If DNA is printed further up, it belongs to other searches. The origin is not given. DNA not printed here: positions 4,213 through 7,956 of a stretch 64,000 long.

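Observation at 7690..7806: Second recurrent C-terminal tail: PT linker, then VP[TA][SG]xxxG-like motif, single TM helix and basic cluster (exosortase/sortase-like tripartite signal without a known motif)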

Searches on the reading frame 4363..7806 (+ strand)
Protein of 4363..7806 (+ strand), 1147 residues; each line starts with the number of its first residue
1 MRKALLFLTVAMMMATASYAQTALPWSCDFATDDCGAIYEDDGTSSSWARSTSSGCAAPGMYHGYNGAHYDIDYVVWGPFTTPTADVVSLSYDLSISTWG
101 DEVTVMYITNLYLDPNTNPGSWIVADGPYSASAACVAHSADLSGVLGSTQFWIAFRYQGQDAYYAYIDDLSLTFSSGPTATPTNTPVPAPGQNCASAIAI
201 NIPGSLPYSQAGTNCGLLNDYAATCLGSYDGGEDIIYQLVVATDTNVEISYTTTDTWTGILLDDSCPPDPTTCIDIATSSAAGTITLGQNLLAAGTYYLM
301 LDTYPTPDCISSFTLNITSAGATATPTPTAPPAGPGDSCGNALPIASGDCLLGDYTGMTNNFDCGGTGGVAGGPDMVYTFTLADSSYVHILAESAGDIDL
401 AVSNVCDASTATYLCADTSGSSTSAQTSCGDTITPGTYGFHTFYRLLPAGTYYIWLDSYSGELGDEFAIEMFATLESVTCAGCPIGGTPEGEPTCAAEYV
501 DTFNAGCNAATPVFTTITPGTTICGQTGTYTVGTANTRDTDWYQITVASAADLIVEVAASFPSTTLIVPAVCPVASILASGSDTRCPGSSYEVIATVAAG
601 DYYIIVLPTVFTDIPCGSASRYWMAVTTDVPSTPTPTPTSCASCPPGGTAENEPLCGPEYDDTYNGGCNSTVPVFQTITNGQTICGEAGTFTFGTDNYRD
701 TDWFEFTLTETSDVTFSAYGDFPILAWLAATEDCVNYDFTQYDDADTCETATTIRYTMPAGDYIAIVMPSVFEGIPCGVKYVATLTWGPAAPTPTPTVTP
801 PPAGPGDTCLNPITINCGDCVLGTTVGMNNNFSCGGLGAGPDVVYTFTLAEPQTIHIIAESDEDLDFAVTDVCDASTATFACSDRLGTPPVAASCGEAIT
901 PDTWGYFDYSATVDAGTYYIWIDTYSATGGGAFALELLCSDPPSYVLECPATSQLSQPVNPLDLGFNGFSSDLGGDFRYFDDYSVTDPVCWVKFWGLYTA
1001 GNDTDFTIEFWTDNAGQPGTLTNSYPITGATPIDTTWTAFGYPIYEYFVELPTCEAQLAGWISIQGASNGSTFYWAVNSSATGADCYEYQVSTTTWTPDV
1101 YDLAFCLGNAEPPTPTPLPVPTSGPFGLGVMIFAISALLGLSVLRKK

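Call 5: search_protein_families(library=ncbifam, proteins=[window:4363-7806:+], max_evalue=1)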
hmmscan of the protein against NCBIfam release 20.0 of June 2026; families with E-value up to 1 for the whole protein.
window:4363-7806:+ (1147 aa): 0 families

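Call 6: search_protein_families(library=pfam, proteins=[window:4363-7806:+], max_evalue=1)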
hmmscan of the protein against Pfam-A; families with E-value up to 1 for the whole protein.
window:4363-7806:+ (1147 aa): 2 families
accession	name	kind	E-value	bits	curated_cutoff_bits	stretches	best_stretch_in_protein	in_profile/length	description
PF04151.21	PPC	-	8.5e-05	23.8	25.9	0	236-302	4-69/70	Bacterial pre-peptidase C-terminal domain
PF10907.13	DUF2749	-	0.48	10.9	25.5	0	609-642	10-44/72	Protein of unknown function (DUF2749)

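Call 11: find_encoding_contigs(protein=window:4363-7806:+, flank=10000, max_places=6)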
Protein window:4363-7806:+ (1147 aa): 1 contig read that carries it; 1 place shown.
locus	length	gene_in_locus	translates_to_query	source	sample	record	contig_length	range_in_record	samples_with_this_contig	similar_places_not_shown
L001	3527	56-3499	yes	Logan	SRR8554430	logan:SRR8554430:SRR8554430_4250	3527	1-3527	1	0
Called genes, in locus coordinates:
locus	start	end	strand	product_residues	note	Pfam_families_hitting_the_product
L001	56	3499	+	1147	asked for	-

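Call 22: find_homologous_proteins(query=window:4363-7806:+, max_evalue=0.001)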
Query window:4363-7806:+ (1147 aa): 71 proteins with E <= 0.001 among 8000 candidates.
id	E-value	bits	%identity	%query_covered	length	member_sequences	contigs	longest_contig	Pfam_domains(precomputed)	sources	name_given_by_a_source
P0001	0.0e+0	2638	100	100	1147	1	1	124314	-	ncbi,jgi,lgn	-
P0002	0.0e+0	1496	69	44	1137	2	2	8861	PF04151.22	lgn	-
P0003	1.2e-297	1009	42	56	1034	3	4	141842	-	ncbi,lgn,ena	-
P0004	2.1e-238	813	58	56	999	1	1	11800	-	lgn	-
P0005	1.3e-137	479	36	37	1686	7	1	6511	-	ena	-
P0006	8.8e-119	416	48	26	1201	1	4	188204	PF00932.26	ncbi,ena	-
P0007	2.6e-108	382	29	52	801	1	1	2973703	PF04151.22,PF01483.28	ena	-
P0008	5.5e-100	354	40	24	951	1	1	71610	PF04151.22,PF18998.7,PF07675.19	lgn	-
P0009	1.5e-95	339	36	24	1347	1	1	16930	PF19190.7,PF22544.3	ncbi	-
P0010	1.7e-94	336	33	39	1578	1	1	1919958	PF04151.22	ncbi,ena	-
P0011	4.6e-94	335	34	24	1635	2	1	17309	PF00404.25,PF20009.5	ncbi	ncbi:MAG: GEVED domain-containing protein [Candidatus Zixiibacteriota bacterium]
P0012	1.1e-86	310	43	27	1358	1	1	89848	PF00629.31,PF01483.28,PF23759.2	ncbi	-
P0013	4.1e-84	302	48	12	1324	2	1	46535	-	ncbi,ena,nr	ncbi:MAG: hypothetical protein KAV82_00145 [Phycisphaerae bacterium]|nr:hypothetical protein [Phycis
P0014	3.2e-82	295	51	12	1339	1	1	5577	-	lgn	-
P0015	2.2e-77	279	30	53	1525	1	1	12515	PF04151.22,PF20009.5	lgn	-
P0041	1.4e-54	204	43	15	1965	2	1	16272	-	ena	-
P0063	1.6e-30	124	39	26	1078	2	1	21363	PF17963.8,PF20009.5,PF05345.19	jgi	-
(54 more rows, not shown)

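Call 24: list_cluster_members(proteins=[P0001, P0003, P0006, P0007, P0008, P0012, P0002, P0041, P0063])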
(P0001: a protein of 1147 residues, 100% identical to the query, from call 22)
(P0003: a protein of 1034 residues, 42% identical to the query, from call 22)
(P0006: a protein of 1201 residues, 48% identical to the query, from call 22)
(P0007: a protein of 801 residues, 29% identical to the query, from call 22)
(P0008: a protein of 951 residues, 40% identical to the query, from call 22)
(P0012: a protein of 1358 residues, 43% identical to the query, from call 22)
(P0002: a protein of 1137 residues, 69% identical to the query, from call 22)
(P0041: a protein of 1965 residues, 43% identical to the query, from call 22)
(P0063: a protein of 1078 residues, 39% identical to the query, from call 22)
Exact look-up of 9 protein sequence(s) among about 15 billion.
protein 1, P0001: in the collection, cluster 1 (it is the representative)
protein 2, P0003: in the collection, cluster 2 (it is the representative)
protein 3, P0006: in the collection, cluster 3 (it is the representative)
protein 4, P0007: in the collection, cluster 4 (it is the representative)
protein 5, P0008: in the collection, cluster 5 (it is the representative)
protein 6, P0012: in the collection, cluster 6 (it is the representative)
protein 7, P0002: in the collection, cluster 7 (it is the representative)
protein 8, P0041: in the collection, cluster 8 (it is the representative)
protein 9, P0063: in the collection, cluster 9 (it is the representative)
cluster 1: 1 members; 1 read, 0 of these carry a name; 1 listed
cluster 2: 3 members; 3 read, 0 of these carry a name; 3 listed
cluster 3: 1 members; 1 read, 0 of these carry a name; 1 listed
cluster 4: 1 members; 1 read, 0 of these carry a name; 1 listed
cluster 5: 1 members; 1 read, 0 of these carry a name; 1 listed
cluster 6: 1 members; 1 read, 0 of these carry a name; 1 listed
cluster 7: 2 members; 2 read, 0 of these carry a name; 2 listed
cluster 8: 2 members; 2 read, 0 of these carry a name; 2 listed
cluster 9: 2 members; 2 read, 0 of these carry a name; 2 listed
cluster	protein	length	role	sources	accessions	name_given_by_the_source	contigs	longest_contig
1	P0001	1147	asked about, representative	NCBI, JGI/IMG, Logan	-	-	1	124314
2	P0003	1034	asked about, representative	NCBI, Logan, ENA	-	-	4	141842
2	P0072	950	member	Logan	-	-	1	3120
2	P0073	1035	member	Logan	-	-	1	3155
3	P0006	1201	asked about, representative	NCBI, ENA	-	-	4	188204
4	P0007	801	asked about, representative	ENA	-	-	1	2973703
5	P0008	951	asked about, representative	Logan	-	-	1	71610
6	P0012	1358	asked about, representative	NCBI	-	-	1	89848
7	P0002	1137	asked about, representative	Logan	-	-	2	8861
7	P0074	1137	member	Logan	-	-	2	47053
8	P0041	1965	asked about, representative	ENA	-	-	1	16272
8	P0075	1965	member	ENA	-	-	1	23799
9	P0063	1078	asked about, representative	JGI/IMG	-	-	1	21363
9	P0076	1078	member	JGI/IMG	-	-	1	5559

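Call 27: find_encoding_contigs(protein=P0006, flank=10000, max_places=4)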
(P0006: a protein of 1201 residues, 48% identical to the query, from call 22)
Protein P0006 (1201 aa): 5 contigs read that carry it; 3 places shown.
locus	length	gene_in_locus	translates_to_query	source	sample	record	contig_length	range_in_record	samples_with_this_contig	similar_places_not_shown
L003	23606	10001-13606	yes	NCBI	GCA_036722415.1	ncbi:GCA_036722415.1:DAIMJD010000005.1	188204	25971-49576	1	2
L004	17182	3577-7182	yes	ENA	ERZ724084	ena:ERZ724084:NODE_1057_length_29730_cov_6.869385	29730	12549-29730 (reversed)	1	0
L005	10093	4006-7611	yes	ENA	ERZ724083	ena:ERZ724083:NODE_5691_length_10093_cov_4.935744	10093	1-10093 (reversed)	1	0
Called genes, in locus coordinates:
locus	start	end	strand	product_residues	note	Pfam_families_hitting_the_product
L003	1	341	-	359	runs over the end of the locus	PF15902:Sortilin-Vps10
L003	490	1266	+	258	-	-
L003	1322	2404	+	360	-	PF01075:Glyco_transf_9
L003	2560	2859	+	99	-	-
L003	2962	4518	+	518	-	PF25852:DUF6242_C (faint), PF02012:BNR (faint), PF15902:Sortilin-Vps10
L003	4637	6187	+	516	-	PF02012:BNR (faint), PF25852:DUF6242_C (faint), PF15902:Sortilin-Vps10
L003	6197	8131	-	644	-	PF04041:Glyco_hydro_130 (faint), PF04616:Glyco_hydro_43 (faint), PF22544:HYDIN_VesB_CFA65-like_Ig (weak), PF00581:Rhodanese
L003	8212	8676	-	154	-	PF03073:TspO_MBR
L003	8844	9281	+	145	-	-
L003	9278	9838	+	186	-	PF01047:MarR (weak), PF12840:HTH_20, PF24033:DUF7342 (weak), PF25213:HVO_A0261_N (weak), PF01022:HTH_5, PF13412:HTH_24 (weak), PF09860:DUF2087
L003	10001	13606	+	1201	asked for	PF00932:LTD (weak)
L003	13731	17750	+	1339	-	PF05170:AsmA, PF05359:DUF748, PF13116:YhdP (weak), PF27051:TamB_N (faint), PF04357:TamB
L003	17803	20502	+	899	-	PF07244:POTRA (weak), PF08479:POTRA_2 (faint), PF07244:POTRA, PF01103:Omp85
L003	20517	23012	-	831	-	PF00069:Pkinase, PF07714:PK_Tyr_Ser-Thr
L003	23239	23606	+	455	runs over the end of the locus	PF14344:DUF4397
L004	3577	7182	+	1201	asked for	PF00932:LTD (weak)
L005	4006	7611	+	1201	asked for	PF00932:LTD (weak)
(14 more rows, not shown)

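Call 28: find_encoding_contigs(protein=P0012, flank=10000, max_places=4)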
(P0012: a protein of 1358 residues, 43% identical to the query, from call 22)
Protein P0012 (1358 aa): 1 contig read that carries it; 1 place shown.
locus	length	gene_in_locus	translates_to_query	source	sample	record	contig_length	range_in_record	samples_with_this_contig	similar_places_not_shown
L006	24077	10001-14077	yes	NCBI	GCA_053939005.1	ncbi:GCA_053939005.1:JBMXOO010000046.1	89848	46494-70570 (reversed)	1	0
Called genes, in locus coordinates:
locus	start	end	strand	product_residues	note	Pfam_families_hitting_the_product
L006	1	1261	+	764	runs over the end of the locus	PF02878:PGM_PMM_I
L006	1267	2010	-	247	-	PF13646:HEAT_2 (weak)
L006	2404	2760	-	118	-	PF04480:DUF559, PF18741:MTES_1575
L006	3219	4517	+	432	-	-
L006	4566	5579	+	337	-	-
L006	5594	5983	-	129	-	PF00072:Response_reg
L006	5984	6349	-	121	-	PF01627:Hpt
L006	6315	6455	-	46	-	-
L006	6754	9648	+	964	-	PF00932:LTD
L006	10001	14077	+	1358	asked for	PF23759:GBD_T9SS_assoc (faint), PF00629:MAM, PF01483:P_proprotein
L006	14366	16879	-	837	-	PF00521:DNA_topoisoIV, PF03989:DNA_gyraseA_C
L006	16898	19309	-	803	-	PF02518:HATPase_c, PF00204:DNA_gyraseB, PF01751:Toprim, PF00986:DNA_gyraseB_C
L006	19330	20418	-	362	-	PF02463:SMC_N, PF13175:AAA_15, PF13476:AAA_23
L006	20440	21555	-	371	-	PF00712:DNA_pol3_beta, PF02767:DNA_pol3_beta_2, PF02768:DNA_pol3_beta_3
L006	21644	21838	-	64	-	-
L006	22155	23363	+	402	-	PF14397:ATPgrasp_ST (faint), PF14398:ATPgrasp_YheCD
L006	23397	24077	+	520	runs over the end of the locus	PF01676:Metalloenzyme, PF06415:iPGM_N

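Call 49: search_protein_families(library=pfam, proteins=[L003:8212-8820:-], max_evalue=0.01)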
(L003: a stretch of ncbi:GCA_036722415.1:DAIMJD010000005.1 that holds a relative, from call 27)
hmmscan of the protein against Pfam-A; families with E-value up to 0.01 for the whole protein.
L003:8212-8820:- (202 aa): 1 family
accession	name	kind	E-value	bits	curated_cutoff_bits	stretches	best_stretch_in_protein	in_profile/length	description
PF03073.20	TspO_MBR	-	2.8e-50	170.3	24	1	60-199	2-145/145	TspO/MBR family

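Call 61: find_encoding_contigs(protein=P0008, flank=10000, max_places=3)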
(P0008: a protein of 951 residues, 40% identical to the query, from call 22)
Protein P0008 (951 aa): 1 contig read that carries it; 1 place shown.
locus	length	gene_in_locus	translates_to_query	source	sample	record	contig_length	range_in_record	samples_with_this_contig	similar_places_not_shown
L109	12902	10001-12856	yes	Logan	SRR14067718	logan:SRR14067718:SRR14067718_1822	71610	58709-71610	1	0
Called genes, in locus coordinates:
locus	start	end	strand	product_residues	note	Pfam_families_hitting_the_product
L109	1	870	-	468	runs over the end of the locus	PF03486:HI0933_like (faint), PF07992:Pyr_redox_2, PF12831:FAD_oxidored (faint), PF13450:NAD_binding_8 (faint), PF13738:Pyr_redox_3, PF13434:Lys_Orn_oxgnase (faint), PF00070:Pyr_redox, PF02852:Pyr_redox_dim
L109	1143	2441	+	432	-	PF14870:PSII_BNR (faint)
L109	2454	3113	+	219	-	-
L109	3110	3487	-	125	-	PF00072:Response_reg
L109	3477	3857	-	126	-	PF01627:Hpt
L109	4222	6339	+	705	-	-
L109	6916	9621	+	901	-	PF00629:MAM, PF20009:GEVED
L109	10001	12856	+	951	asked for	PF04151:PPC (faint), PF18998:Flg_new_2 (weak), PF07675:Cleaved_Adhesin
